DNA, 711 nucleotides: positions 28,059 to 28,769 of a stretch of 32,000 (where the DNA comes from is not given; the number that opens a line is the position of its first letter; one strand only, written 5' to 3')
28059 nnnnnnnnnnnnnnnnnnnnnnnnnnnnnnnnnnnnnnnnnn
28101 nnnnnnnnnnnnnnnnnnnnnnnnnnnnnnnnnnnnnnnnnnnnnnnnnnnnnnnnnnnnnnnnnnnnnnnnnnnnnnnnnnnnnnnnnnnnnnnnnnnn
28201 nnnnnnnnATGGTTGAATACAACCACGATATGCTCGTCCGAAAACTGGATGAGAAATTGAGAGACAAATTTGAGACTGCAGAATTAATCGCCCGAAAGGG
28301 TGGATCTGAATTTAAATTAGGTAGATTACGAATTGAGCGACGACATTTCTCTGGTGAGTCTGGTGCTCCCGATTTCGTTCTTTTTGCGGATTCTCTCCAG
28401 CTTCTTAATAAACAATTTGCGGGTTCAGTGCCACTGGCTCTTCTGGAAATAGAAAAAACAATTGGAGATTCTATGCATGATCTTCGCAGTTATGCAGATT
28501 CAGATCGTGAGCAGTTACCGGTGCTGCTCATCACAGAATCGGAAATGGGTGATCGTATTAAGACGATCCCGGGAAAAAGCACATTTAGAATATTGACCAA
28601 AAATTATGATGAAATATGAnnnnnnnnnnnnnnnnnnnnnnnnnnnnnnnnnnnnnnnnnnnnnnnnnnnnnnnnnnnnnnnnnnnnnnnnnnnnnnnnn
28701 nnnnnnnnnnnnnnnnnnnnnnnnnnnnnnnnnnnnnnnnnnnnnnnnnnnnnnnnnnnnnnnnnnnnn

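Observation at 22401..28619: Candidate undescribed four-gene system: P-loop ATPase + two giant coiled-coil proteins + small PD-(D/E)xK-like protein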

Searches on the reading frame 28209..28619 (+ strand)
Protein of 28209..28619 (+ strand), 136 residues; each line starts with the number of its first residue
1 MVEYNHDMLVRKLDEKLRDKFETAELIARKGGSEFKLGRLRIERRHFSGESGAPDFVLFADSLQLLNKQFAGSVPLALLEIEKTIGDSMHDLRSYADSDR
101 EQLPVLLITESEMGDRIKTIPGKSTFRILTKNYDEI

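Call 4: search_protein_families(library=pfam, proteins=[window:28209-28619:+], max_evalue=1)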
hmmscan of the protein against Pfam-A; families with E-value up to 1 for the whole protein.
window:28209-28619:+ (136 aa): 0 families

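Call 5: search_protein_families(library=padloc, proteins=[window:28209-28619:+], max_evalue=1)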
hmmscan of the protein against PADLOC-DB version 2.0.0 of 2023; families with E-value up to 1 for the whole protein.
window:28209-28619:+ (136 aa): 0 families

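Call 6: search_protein_families(library=ncbifam, proteins=[window:28209-28619:+], max_evalue=1)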
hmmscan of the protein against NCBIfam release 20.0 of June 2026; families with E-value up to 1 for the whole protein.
window:28209-28619:+ (136 aa): 1 family
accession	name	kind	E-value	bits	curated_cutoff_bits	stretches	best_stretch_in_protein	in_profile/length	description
NF052458.1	PhdiestGepA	equivalog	0.15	10.1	1200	1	4-37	471-504/840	phosphodiesterase GepA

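Call 7: search_protein_families(library=phrogs, proteins=[window:28209-28619:+], max_evalue=1)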
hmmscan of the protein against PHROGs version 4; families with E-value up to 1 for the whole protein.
window:28209-28619:+ (136 aa): 1 family
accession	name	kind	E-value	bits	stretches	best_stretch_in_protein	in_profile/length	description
phrog_7100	-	unknown function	0.043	14.9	1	91-123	2-34/58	-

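Call 49: find_homologous_proteins(query=window:28209-28619:+, max_evalue=0.01)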
Query window:28209-28619:+ (136 aa): 3 proteins with E <= 0.01 among 21 candidates.
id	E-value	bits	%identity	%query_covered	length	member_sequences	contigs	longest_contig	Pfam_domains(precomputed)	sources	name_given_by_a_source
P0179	1.9e-81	289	100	100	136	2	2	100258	-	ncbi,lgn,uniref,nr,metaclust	ncbi:hypothetical protein [Haloquadratum walsbyi]|uniref:Uncharacterized protein n=1 Tax=Haloquadrat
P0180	9.6e-59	215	76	100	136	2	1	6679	-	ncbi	ncbi:MAG: hypothetical protein ABEI86_01235 [Halobacteriaceae archaeon]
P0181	2.9e-57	211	75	100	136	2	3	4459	-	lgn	-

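Call 57: find_homologous_proteins(query=A4, max_evalue=0.01)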
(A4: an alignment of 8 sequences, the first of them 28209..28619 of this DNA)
Query A4 (8 sequences) (136 aa, profile of the alignment): 17 proteins with E <= 0.01 among 2655 candidates.
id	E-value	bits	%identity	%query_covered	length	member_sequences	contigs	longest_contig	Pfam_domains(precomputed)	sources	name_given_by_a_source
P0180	2.1e-54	201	76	100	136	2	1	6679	-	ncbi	ncbi:MAG: hypothetical protein ABEI86_01235 [Halobacteriaceae archaeon]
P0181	2.7e-54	201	75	100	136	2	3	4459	-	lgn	-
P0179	3.2e-53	197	100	100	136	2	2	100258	-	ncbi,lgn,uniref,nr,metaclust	ncbi:hypothetical protein [Haloquadratum walsbyi]|uniref:Uncharacterized protein n=1 Tax=Haloquadrat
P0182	1.5e-47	179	33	100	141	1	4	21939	-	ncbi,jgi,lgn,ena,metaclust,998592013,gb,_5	metaclust:\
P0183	4.7e-45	171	34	100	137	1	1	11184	-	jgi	jgi:hypothetical protein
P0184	2.8e-42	162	40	94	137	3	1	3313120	-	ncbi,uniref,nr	ncbi:hypothetical protein AArcSl_1628 [Halalkaliarchaeum desulfuricum]|uniref:Uncharacterized protei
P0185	1.3e-40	156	22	91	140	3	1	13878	-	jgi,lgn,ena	-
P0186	5.2e-38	148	27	78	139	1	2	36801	-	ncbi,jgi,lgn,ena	-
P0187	7.6e-32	128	25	88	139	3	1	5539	-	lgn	-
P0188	3.2e-29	119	27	82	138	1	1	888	-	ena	-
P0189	1.8e-28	117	25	88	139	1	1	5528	-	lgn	-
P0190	8.0e-28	115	25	74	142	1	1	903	-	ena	-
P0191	2.7e-27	113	25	74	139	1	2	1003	-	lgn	-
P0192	4.7e-27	112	27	82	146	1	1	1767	-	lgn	-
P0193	8.6e-27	112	24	82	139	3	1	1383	-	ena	-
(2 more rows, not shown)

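Call 60: find_encoding_contigs(protein=P0184, flank=10000, max_places=1)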
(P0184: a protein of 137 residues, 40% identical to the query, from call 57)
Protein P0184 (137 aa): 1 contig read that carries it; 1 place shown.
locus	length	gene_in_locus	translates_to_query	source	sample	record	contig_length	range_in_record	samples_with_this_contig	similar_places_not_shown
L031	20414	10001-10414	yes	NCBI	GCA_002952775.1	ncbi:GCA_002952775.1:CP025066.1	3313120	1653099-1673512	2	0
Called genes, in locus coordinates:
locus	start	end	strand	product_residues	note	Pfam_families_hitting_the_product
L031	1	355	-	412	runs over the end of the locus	PF24036:DUF7345, PF24034:DUF7343, PF09339:HTH_IclR (weak)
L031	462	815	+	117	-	-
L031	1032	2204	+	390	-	PF01609:DDE_Tnp_1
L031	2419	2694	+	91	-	-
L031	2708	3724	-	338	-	-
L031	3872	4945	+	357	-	-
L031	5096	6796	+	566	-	-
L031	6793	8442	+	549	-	-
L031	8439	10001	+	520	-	-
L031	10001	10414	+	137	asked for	-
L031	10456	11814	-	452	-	PF00145:DNA_methylase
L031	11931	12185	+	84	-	PF25213:HVO_A0261_N (weak), PF01022:HTH_5 (weak)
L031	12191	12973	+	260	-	PF00730:HhH-GPD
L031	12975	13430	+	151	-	-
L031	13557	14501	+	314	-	PF23921:DUF7260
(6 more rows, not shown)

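Call 63: predict_structure(alignment_id=A5)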
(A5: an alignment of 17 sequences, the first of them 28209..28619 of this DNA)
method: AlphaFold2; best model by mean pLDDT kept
length: 136 residues; sequences in the alignment: 17
mean_pLDDT: 81.0   pTM: 0.74
mean pLDDT of the five models: 81.0, 78.1, 77.5, 76.0, 75.1
residues with pLDDT >= 90: 19; 70-90: 95; 50-70: 20; < 50: 2
segments of 3 or more residues with pLDDT < 50: none
pLDDT, mean of each block of 10 residues (from residue 1): 69 86 88 91 73 84 87 88 82 72 82 78 74 79
secondary structure, 60 per line:
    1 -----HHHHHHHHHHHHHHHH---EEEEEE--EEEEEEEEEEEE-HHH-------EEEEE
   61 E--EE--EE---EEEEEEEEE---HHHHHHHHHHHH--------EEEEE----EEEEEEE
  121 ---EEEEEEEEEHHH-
elements in order: H6-21 E25-30 E33-44 E56-61 E73-81 H85-96 E105-109 E114-120 E124-132
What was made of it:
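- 28209..28619 (+): g4: a 136-aa protein with a PD-(D/E)xK-like (restriction-endonuclease-like) fold. It is the candidate effector nuclease. AF2 pLDDT 81, topology α-β-β-β-β-α-β-β-β (call 63).
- On PD-(D/E)xK nuclease superfamily (g4): The model topology fits (call 63).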

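Call 66: fold_search(model_id=the predicted structure, library=pdb)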
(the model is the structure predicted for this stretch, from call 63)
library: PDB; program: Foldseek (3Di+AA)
matches with E <= 10: 131; with E <= 0.001: 0
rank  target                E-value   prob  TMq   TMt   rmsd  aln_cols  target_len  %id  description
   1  5dwc                  2.6e-01  0.44  0.34  0.19  11.0       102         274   13  Crystal structure of restriction endonuclease AgeI (released 2016-09-28)
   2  6hz4_N                2.6e-01  0.30  0.39  0.36  12.5       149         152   10  Structure of McrBC without DNA binding domains (one half of the full complex) (released 2019-07-24)
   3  6xl1_A                3.8e-01  0.47  0.42  0.17  12.4       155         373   12  crystal structure of cA4-activated Card1(D294N) (released 2020-12-30)
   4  6hz4_M                6.3e-01  0.25  0.44  0.21   9.5       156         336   12  Structure of McrBC without DNA binding domains (one half of the full complex) (released 2019-07-24)
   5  7vsr_M                6.3e-01  0.21  0.30  0.16   5.6        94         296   10  Structure of McrBC (stalkless mutant) (released 2023-02-15)
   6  6tny_B                8.1e-01  0.13  0.26  0.10   9.2       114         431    9  Processive human polymerase delta holoenzyme (released 2019-12-18)
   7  3v1z_B                1.0e+00  0.06  0.24  0.13  17.1       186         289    6  Crystal structure of Type IIF restriction endonuclease Bse634I with cognate DNA (released 2012-04-25)
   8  6sn1_A                1.3e+00  0.08  0.20  0.08   7.0        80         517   15  Crystal structure of the human INTS13-INTS14 complex (released 2020-07-22)
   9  3rmu_A                1.7e+00  0.02  0.18  0.18  16.0       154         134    8  Crystal structure of human Methylmalonyl-CoA epimerase, MCEE (released 2011-05-11)
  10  7tbu_A                1.8e+00  0.04  0.22  0.09  13.2       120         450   11  Crystal structure of the 5-enolpyruvate-shikimate-3-phosphate synthase (EPSPS) domain of Aro1 from Candida albicans in (released 2022-03-16)
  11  3v20_B                1.9e+00  0.04  0.25  0.13  17.8       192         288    6  Crystal structure of Type IIF restriction endonuclease Bse634I with cognate DNA (released 2012-04-25)
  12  9mkb_AB               1.9e+00  0.02  0.18  0.12  16.5       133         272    8  Structure of the bacteriophage T4 portal-neck-tail complex (released 2025-12-24)
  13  9ekb_B                2.2e+00  0.15  0.19  0.06   2.4        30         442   17  Cryo-EM structure of apo-form human DNA polymerase delta (released 2025-02-05)
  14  4c2h_A                2.2e+00  0.02  0.17  0.09  16.6       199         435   12  Crystal structure of the CtpB(V118Y) mutant (released 2013-12-04)
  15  1kkl_B                2.3e+00  0.03  0.23  0.20  15.8       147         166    5  L.casei HprK/P in complex with B.subtilis HPr (released 2002-08-28)
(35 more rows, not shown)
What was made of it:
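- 28209..28619 (+): The top PDB hits are AgeI, McrC, Card1 and Bse634I, but with E 0.26-1 (call 66).
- On PD-(D/E)xK nuclease superfamily (g4): The top PDB matches are AgeI, McrC, Card1 and Bse634I, but at E 0.26 or worse (call 66).
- Closest known: McrBC. Same: McrC is among g4's top structural matches (call 66).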

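Call 75: search_solved_structures(query=A5, max_evalue=5)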
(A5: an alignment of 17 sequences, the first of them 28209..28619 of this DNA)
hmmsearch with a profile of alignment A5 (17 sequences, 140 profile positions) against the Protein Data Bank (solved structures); distinct sequences matched with E-value up to 5: 2.
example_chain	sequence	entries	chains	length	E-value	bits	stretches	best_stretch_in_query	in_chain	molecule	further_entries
2kz8_A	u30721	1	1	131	0.44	13.6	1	25-70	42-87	Uncharacterized HTH-type transcriptional regulator ygiT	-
3gn5_A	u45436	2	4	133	0.45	13.6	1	25-70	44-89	HTH-type transcriptional regulator MQSA (YGIT/b3021) | Uncharacterized HTH-type transcriptional regulator ygiT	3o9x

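Call 92: search_protein_families(library=pfam, alignment_id=A5, max_evalue=1)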
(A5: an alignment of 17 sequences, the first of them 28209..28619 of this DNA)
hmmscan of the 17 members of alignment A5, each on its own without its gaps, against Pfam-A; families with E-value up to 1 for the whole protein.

A. member 1, window:28209-28619:+ (136 aa): 0 families

B. families by the number of members that match (of 17 scanned): 7 families
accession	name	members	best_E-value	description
PF15915.11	BAT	2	0.037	GAF and HTH_10 associated domain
PF23461.1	ZMYND11_CC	2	0.051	ZMYND11 protein coiled-coil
PF07659.16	DUF1599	1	0.015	Nucleotide modification associated domain 1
PF04313.20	HSDR_N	1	0.078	Type I restriction enzyme R protein N terminus (HSDR_N)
PF13973.12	DUF4222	1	0.14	Domain of unknown function (DUF4222)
PF09213.15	M3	1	0.16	M3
PF12133.13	bCoV_NS6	1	0.69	Betacoronavirus NS6 protein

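Call 95: fold_search(model_id=the predicted structure, library=viral)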
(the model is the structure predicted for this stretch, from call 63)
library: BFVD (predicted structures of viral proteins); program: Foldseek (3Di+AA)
matches with E <= 10: 442; with E <= 0.001: 0
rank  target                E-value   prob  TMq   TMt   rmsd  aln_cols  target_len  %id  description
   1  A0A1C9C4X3            5.9e-03  1.00  0.44  0.13   5.3       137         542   13  Uncharacterized protein [Heterosigma akashiwo virus 01]
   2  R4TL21                1.9e-02  0.90  0.41  0.31   6.9       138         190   15  Holliday junction resolvase [Halogranum tailed virus 1]
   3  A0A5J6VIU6            2.5e-02  0.96  0.38  0.16   4.5       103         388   13  Uncharacterized protein [Megaviridae environmental sample]
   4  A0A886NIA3            3.8e-02  0.85  0.38  0.20  10.3       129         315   16  (no name in the UniProt tables at hand)
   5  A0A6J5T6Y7            6.6e-02  0.21  0.20  0.12   9.2        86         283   14  Phage-like element PBSX protein, XkdF [uncultured Caudovirales phage]
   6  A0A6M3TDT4            7.1e-02  0.41  0.32  0.32  16.8       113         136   12  (no name in the UniProt tables at hand)
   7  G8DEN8                1.9e-01  0.04  0.15  0.09  15.7       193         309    9  (no name in the UniProt tables at hand)
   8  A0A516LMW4            2.0e-01  0.41  0.32  0.39   5.9        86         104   19  (no name in the UniProt tables at hand)
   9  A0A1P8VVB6            2.2e-01  0.18  0.29  0.16  11.8       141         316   16  (no name in the UniProt tables at hand)
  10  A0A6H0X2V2            2.3e-01  0.30  0.22  0.20   6.4        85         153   19  (no name in the UniProt tables at hand)
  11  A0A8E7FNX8            2.5e-01  0.35  0.35  0.33   6.2       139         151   14  (no name in the UniProt tables at hand)
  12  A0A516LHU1            2.8e-01  0.60  0.30  0.27   4.8        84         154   17  (no name in the UniProt tables at hand)
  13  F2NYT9                2.8e-01  0.30  0.32  0.28  11.2       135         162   12  Complete DpAV4 genome [Diadromus pulchellus ascovirus 4a]
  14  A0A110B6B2            2.8e-01  0.11  0.18  0.22  12.8       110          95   13  (no name in the UniProt tables at hand)
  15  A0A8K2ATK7            3.0e-01  0.21  0.32  0.28  12.7       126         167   10  (no name in the UniProt tables at hand)
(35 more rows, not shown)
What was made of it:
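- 28209..28619 (+): The BFVD hit to the Holliday junction resolvase of Halogranum tailed virus 1 has E 0.019, and VRR-NUC proteins appear lower in the list (call 95).
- On PD-(D/E)xK nuclease superfamily (g4): BFVD gives an Hjc-type resolvase at E 0.019, probability 0.90 (call 95).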
